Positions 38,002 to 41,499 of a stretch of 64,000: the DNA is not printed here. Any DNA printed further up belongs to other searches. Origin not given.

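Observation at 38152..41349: Giant flagellar cap FliD with tandem internal repeats and an inserted discoidin (F5/8 type C) carbohydrate-binding domain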

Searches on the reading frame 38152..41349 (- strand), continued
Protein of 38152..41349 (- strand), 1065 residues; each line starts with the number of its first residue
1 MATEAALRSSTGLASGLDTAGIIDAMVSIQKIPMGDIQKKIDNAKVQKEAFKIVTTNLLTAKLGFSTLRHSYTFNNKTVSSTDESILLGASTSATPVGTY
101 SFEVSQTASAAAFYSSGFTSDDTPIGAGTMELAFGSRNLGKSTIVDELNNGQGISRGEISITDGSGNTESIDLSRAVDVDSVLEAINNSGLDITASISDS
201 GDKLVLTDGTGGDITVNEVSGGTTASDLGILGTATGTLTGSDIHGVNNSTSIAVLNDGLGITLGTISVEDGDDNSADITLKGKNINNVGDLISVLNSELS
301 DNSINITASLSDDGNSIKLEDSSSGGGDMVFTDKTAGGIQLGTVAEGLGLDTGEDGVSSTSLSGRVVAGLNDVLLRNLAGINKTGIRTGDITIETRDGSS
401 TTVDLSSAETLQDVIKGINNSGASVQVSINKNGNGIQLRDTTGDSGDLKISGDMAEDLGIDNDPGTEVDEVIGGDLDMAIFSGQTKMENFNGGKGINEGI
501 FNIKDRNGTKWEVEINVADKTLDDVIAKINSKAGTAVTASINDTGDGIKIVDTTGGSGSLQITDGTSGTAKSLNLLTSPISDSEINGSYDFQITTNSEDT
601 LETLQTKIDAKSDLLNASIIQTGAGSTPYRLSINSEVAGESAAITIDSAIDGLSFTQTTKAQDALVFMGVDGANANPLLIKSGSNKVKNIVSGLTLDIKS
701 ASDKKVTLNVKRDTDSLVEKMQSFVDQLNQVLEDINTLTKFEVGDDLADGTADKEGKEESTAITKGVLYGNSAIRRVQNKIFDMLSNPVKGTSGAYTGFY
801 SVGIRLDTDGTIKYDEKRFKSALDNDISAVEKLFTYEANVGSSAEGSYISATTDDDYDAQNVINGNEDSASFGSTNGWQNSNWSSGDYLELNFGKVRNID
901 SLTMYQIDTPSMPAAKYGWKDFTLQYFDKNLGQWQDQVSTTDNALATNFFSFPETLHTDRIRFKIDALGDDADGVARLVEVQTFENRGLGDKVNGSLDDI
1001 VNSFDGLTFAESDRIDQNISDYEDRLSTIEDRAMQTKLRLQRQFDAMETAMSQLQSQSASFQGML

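Call 55: search_solved_structures(query=A3, max_evalue=1e-38, show_alignments=5)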
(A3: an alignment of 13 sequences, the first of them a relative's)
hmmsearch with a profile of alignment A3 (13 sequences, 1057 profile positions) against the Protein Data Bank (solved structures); distinct sequences matched with E-value up to 1e-38: 8.
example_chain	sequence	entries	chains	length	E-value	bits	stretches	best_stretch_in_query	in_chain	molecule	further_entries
5h5v_A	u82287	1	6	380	3.3e-47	164.2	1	588-815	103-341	Flagellar hook-associated protein 2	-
9gnz_R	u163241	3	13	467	1.7e-46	161.8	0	589-815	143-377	Flagellar hook-associated protein 2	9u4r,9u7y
9u4r_AC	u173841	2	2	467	2.7e-46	161.2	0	589-815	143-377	Flagellar hook-associated protein 2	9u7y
9m6i_A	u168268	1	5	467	3.2e-46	160.9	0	589-815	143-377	Flagellar hook-associated protein 2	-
6sih_A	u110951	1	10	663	6.7e-40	140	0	679-818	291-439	Flagellar hook-associated protein 2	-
9m67_A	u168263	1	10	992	6.8e-40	140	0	589-815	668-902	Flagellin,Flagellar hook-associated protein 2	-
9m6h_A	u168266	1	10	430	4e-39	137.5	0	589-815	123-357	Flagellar hook-associated protein 2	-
9gsx_W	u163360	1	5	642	8.3e-39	136.4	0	679-832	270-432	Flagellar hook-associated protein 2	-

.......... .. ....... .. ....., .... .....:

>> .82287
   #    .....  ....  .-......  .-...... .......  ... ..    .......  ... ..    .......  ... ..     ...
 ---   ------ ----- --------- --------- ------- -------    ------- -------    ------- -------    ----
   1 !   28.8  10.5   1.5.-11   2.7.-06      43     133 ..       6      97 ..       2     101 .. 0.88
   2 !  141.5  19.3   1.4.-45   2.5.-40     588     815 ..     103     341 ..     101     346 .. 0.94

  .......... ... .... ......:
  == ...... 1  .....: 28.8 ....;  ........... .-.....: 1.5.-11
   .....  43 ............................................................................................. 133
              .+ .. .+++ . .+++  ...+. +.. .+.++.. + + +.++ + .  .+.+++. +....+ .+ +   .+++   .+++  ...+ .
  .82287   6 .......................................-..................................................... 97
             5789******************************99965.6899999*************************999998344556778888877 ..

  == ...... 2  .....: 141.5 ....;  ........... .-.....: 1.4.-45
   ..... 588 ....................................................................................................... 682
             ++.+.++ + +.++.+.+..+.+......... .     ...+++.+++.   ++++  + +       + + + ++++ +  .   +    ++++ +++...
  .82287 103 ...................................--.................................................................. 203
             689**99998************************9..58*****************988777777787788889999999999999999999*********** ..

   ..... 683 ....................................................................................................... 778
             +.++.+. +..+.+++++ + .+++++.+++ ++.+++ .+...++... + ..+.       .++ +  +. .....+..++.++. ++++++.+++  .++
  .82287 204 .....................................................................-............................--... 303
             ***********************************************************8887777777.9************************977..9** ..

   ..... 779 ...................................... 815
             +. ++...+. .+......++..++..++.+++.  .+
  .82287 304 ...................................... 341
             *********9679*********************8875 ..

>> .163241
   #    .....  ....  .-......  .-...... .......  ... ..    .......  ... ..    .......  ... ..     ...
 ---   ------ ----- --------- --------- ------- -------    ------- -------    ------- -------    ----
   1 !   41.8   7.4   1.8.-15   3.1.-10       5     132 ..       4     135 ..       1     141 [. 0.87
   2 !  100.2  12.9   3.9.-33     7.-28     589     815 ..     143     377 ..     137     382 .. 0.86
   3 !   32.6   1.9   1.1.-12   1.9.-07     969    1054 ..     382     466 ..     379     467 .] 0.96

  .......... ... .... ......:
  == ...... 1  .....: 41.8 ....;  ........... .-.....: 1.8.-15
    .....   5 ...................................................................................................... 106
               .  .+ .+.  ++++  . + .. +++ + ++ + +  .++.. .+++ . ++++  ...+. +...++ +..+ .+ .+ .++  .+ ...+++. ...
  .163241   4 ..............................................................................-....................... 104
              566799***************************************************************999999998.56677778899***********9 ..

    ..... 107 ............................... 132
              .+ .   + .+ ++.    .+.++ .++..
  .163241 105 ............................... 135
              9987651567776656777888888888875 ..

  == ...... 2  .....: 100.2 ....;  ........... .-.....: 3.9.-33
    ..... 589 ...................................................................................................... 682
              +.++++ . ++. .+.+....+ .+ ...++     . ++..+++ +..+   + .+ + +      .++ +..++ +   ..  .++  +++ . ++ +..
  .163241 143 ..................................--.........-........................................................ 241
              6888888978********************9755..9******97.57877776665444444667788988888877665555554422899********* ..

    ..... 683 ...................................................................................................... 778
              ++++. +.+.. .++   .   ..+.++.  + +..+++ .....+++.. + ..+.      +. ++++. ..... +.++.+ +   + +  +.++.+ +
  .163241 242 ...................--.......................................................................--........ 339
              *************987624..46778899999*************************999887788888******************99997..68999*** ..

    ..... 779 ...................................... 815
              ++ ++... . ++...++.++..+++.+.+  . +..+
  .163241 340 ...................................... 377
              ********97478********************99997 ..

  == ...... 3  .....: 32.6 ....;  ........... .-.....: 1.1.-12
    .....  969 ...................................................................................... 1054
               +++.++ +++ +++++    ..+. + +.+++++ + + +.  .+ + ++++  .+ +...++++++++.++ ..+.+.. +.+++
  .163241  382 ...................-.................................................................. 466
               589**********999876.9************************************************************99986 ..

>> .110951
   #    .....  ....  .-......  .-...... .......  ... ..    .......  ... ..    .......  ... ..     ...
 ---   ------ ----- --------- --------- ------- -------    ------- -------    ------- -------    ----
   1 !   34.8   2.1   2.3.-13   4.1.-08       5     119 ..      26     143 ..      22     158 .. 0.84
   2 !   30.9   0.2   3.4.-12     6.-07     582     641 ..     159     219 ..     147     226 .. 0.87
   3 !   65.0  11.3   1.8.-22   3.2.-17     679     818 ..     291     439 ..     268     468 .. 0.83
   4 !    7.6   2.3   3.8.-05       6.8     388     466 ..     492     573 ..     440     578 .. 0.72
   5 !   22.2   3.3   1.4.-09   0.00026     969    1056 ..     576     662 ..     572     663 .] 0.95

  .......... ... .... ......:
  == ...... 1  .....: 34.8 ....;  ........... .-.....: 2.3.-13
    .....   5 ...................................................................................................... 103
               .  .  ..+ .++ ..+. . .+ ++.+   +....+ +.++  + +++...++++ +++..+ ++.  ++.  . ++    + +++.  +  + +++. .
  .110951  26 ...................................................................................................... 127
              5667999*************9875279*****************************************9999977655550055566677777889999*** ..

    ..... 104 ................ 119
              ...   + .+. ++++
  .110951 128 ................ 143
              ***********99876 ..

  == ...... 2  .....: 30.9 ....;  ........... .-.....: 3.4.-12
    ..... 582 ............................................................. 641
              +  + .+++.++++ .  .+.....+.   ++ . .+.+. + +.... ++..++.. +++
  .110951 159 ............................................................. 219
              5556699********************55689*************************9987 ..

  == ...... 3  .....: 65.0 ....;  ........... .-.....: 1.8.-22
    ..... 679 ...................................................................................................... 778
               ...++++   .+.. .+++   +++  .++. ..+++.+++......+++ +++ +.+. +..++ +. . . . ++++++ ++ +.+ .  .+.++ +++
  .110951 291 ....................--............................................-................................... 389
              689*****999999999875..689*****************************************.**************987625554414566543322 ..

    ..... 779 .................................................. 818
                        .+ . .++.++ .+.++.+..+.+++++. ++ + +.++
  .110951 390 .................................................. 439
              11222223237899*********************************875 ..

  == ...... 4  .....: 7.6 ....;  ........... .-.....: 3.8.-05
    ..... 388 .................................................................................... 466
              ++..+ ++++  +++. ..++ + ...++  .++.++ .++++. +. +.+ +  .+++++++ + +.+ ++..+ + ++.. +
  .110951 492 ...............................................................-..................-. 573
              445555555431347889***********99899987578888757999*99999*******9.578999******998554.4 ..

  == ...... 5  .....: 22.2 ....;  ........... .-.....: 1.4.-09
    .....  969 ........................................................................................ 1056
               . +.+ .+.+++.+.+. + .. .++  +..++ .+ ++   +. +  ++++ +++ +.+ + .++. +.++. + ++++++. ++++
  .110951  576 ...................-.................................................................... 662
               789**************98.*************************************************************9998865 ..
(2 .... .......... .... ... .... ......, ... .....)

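Call 58: search_protein_families(library=pfam, proteins=[P0005, P0002, P0042, P0013], max_evalue=0.01)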
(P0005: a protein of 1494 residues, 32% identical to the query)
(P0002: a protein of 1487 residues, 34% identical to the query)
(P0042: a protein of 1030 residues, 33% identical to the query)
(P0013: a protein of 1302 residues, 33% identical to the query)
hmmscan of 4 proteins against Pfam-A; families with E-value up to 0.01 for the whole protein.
P0005 (1494 aa): 8 families
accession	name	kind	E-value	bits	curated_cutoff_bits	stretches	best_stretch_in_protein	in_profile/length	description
PF07195.17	FliD_C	-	4.9e-39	134.6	25.4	1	1121-1476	10-236/236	Flagellar hook-associated protein 2 C-terminus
PF02465.23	FliD_N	-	3.4e-24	85.7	24.8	1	12-108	1-97/97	Flagellar hook-associated protein 2 N-terminus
PF07196.18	Flagellin_IN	-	2e-19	69.9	22.7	3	1029-1080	7-54/55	Flagellin hook IN motif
PF22633.2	F5_F8_type_C_2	-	2.4e-06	28.5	27.8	1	1290-1370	2-76/91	NedA-like, galactose-binding domain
PF21989.2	RA_2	-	2.8e-06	27.7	27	0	269-296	5-32/94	RA like domain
PF02876.24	Stap_Strp_tox_C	-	1.6e-05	25.5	27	0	487-526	50-89/96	Staphylococcal/Streptococcal toxin, beta-grasp domain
PF21403.4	OTU1_UBXL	-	2.5e-05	25.2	22.7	0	163-192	9-38/49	OTU1, UBXL domain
PF23010.2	RA_3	-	0.0097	16.7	27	0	156-186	1-32/94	PHLPP protein RA domain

P0002 (1487 aa): 7 families
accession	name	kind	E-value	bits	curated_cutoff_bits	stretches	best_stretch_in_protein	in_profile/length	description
PF07195.17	FliD_C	-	6.6e-45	153.8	25.4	2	1107-1284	1-181/236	Flagellar hook-associated protein 2 C-terminus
PF02465.23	FliD_N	-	1.8e-24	86.6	24.8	1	12-108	1-97/97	Flagellar hook-associated protein 2 N-terminus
PF07196.18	Flagellin_IN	-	3e-11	43.8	22.7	2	1030-1082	8-54/55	Flagellin hook IN motif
PF21989.2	RA_2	-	3e-09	37.3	27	0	833-860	5-32/94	RA like domain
PF21403.4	OTU1_UBXL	-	8.2e-07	29.9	22.7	0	388-420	9-40/49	OTU1, UBXL domain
PF11976.14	Rad60-SLD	-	1.6e-05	25.1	23.8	0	382-426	4-48/72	Ubiquitin-2 like Rad60 SUMO-like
PF02876.24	Stap_Strp_tox_C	-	2e-05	25.2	27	0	147-191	49-93/96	Staphylococcal/Streptococcal toxin, beta-grasp domain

P0042 (1030 aa): 4 families
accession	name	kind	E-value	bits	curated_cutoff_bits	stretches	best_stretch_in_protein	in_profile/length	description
PF07195.17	FliD_C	-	1.1e-37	130.2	25.4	1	682-1016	13-235/236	Flagellar hook-associated protein 2 C-terminus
PF02465.23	FliD_N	-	2.5e-21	76.5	24.8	1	9-103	1-95/97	Flagellar hook-associated protein 2 N-terminus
PF07196.18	Flagellin_IN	-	2.3e-05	24.9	22.7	2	854-884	12-39/55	Flagellin hook IN motif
PF21989.2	RA_2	-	0.0005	20.5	27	0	848-875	5-32/94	RA like domain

P0013 (1302 aa): 3 families
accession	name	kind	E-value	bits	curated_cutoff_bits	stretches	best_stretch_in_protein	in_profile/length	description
PF07195.17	FliD_C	-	2.8e-37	128.8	25.4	2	767-943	2-164/236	Flagellar hook-associated protein 2 C-terminus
PF02465.23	FliD_N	-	7.3e-24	84.7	24.8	1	13-109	1-97/97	Flagellar hook-associated protein 2 N-terminus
PF07196.18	Flagellin_IN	-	5.2e-10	39.8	22.7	2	276-317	5-46/55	Flagellin hook IN motif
